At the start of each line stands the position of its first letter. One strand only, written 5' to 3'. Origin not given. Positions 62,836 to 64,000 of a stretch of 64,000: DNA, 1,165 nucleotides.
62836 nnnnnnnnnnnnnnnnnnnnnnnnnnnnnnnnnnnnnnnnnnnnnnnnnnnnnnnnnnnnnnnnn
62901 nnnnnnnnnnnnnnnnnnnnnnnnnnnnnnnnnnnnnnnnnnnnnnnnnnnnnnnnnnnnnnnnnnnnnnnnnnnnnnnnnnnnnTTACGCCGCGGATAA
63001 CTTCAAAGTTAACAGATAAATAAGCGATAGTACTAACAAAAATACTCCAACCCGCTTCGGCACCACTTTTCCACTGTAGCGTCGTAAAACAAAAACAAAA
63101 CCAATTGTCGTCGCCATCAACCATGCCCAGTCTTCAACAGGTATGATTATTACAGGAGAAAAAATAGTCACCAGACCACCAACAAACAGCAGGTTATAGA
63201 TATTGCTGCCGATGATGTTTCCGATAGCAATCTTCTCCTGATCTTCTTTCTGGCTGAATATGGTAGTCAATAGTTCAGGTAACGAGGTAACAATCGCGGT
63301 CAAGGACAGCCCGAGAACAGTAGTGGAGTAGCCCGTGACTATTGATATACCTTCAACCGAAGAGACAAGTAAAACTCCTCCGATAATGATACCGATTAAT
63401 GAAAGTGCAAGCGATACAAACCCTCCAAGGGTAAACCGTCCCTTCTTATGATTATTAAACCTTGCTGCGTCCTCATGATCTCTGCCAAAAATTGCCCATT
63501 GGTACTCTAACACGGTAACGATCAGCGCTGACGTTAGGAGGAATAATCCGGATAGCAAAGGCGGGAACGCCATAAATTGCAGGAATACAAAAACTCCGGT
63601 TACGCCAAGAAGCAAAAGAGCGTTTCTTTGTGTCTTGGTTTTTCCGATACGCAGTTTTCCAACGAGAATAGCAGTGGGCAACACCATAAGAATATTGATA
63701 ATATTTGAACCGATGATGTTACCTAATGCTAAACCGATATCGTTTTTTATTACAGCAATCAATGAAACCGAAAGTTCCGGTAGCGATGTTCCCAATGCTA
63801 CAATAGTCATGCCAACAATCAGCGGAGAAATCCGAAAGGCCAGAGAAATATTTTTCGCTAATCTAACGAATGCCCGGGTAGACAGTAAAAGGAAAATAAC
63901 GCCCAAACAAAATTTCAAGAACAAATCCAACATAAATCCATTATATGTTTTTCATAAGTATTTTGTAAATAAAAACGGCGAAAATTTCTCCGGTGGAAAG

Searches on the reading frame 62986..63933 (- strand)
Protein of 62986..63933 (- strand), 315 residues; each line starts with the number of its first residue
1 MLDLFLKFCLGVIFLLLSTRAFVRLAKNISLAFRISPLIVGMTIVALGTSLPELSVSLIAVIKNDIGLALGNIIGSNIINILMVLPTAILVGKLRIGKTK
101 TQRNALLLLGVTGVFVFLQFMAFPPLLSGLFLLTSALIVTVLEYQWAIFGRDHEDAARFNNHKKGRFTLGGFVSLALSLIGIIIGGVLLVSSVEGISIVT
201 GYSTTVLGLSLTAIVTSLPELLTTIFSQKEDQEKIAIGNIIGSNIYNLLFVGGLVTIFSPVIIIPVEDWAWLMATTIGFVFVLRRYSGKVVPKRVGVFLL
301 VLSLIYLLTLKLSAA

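Call 7: search_protein_families(library=pfam, proteins=[window:62986-63933:-])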
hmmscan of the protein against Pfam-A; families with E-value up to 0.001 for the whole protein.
window:62986-63933:- (315 aa): 1 family
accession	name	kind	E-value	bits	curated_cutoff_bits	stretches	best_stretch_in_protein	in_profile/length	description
PF01699.29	Na_Ca_ex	-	1.9e-44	151.7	24.9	2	6-126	4-124/151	Sodium/calcium exchanger protein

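Call 20: find_encoding_contigs(protein=window:62986-63933:-, flank=10000, max_places=4)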
Protein window:62986-63933:- (315 aa): 2 contigs read that carry it; 2 places shown.
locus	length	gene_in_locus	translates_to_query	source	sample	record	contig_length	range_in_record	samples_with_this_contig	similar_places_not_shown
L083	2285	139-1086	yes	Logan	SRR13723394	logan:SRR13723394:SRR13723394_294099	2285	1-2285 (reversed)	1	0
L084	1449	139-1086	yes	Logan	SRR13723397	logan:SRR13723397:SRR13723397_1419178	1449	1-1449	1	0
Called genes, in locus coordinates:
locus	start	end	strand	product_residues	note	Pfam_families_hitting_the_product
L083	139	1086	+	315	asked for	PF01699:Na_Ca_ex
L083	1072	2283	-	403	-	?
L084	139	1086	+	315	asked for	PF01699:Na_Ca_ex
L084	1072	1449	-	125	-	?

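Call 45: find_related_loci(query=window:62986-63933:-, collection=metagenome_contigs, flank=10000)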
Query window:62986-63933:- (315 aa) in metagenome_contigs; peptide patterns used: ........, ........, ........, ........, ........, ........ (x = any residue, [..] = any of these).
290 stretches matched a pattern; 4 encode a relative of the query (tblastn E <= 1e-3); 4 distinct loci.
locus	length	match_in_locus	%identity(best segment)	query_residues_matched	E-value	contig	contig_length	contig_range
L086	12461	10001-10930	85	1-310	1e-173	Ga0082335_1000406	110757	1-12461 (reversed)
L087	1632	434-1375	82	1-314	4e-164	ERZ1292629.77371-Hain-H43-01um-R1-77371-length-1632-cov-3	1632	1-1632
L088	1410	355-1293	57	1-313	6e-115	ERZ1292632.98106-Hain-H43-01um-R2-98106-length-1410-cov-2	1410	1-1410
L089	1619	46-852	53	23-307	4e-86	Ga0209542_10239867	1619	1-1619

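Call 53: search_protein_families(library=ncbifam, proteins=[window:62986-63933:-], max_evalue=0.00001)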
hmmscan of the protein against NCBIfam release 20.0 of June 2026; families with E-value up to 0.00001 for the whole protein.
window:62986-63933:- (315 aa): 5 families
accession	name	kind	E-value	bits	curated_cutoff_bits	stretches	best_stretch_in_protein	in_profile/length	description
TIGR00367.1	TIGR00367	hypoth_equivalog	4.2e-45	154.2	179.65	1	5-306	5-312/312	calcium/sodium antiporter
NF008005.0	PRK10734.1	equivalog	1.5e-38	132.8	432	1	8-310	8-316/325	calcium/sodium antiporter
TIGR00846.1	caca2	superfamily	1.3e-12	47.2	317.45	1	144-262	198-320/372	calcium/proton exchanger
TIGR00927.1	2A1904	subfamily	1.7e-09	36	710.1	1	29-90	486-547/1209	K+-dependent Na+/Ca+ exchanger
TIGR00378.1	cax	equivalog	1.1e-06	28.2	211.15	0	173-259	20-294/349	calcium/proton exchanger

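Call 62: search_solved_structures(query=window:62986-63933:-, max_evalue=0.001, show_alignments=1)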
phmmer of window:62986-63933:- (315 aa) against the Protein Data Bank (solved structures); distinct sequences matched with E-value up to 0.001: 8.
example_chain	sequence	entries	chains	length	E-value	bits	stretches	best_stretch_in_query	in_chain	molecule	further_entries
5jdf_A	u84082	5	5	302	1.4e-25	93.5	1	8-312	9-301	Uncharacterized membrane protein MJ0091 | sodium-calcium exchanger NCX_Mj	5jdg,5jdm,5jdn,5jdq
5hwx_A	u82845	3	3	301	1.5e-25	93.4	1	8-311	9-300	sodium,calcium exchanger | Uncharacterized membrane protein MJ0091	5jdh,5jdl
5hwy_A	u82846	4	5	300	1.9e-25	93.1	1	8-310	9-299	Uncharacterized membrane protein MJ0091 | sodium,calcium exchanger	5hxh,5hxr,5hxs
5hxc_A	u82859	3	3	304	2e-25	93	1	8-312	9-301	sodium,calcium exchanger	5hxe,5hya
3v5s_A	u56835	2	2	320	2.4e-25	92.8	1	8-312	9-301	Sodium/Calcium Exchanger | Uncharacterized membrane protein MJ0091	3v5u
8jp0_A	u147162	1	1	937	2.2e-06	30.5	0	8-88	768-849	Sodium/calcium exchanger 1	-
8sgi_A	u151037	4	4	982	2.5e-06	30.4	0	8-88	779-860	Sodium/calcium exchanger 1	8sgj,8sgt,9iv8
4k1c_A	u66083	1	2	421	1.3e-05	28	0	182-267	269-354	Vacuolar calcium ion transporter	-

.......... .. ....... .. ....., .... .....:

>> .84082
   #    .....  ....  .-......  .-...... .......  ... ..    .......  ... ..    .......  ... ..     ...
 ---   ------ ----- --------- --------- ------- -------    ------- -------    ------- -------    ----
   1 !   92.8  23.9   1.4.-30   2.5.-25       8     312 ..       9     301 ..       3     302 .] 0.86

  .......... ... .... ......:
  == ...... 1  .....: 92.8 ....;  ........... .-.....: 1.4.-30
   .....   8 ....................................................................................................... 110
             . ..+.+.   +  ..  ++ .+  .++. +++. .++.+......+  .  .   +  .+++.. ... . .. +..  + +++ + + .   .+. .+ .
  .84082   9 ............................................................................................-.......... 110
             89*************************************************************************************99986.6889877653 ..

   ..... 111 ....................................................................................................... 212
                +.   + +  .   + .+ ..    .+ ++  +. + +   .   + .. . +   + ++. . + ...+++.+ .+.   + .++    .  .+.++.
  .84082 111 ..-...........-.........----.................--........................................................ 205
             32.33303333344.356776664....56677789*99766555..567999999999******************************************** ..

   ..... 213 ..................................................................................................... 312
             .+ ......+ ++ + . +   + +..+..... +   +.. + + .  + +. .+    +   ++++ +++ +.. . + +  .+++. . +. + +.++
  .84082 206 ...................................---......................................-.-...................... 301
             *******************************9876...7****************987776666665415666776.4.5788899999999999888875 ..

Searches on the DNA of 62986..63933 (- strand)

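Call 35: search_rna_families(sources=[L083], threshold=evalue, max_evalue=1)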
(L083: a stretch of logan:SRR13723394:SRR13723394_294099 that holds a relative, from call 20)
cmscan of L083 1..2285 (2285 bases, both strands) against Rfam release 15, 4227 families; matches with E-value up to 1: 1.
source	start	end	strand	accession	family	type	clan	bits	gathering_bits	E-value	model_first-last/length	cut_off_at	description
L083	1215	1312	+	RF02667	PsiU2-38.40.42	Gene; snRNA; snoRNA; scaRNA;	-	26.4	88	0.058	1-136/136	no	Drosophila small cajal body-specific RNA PsiU2-38.40.4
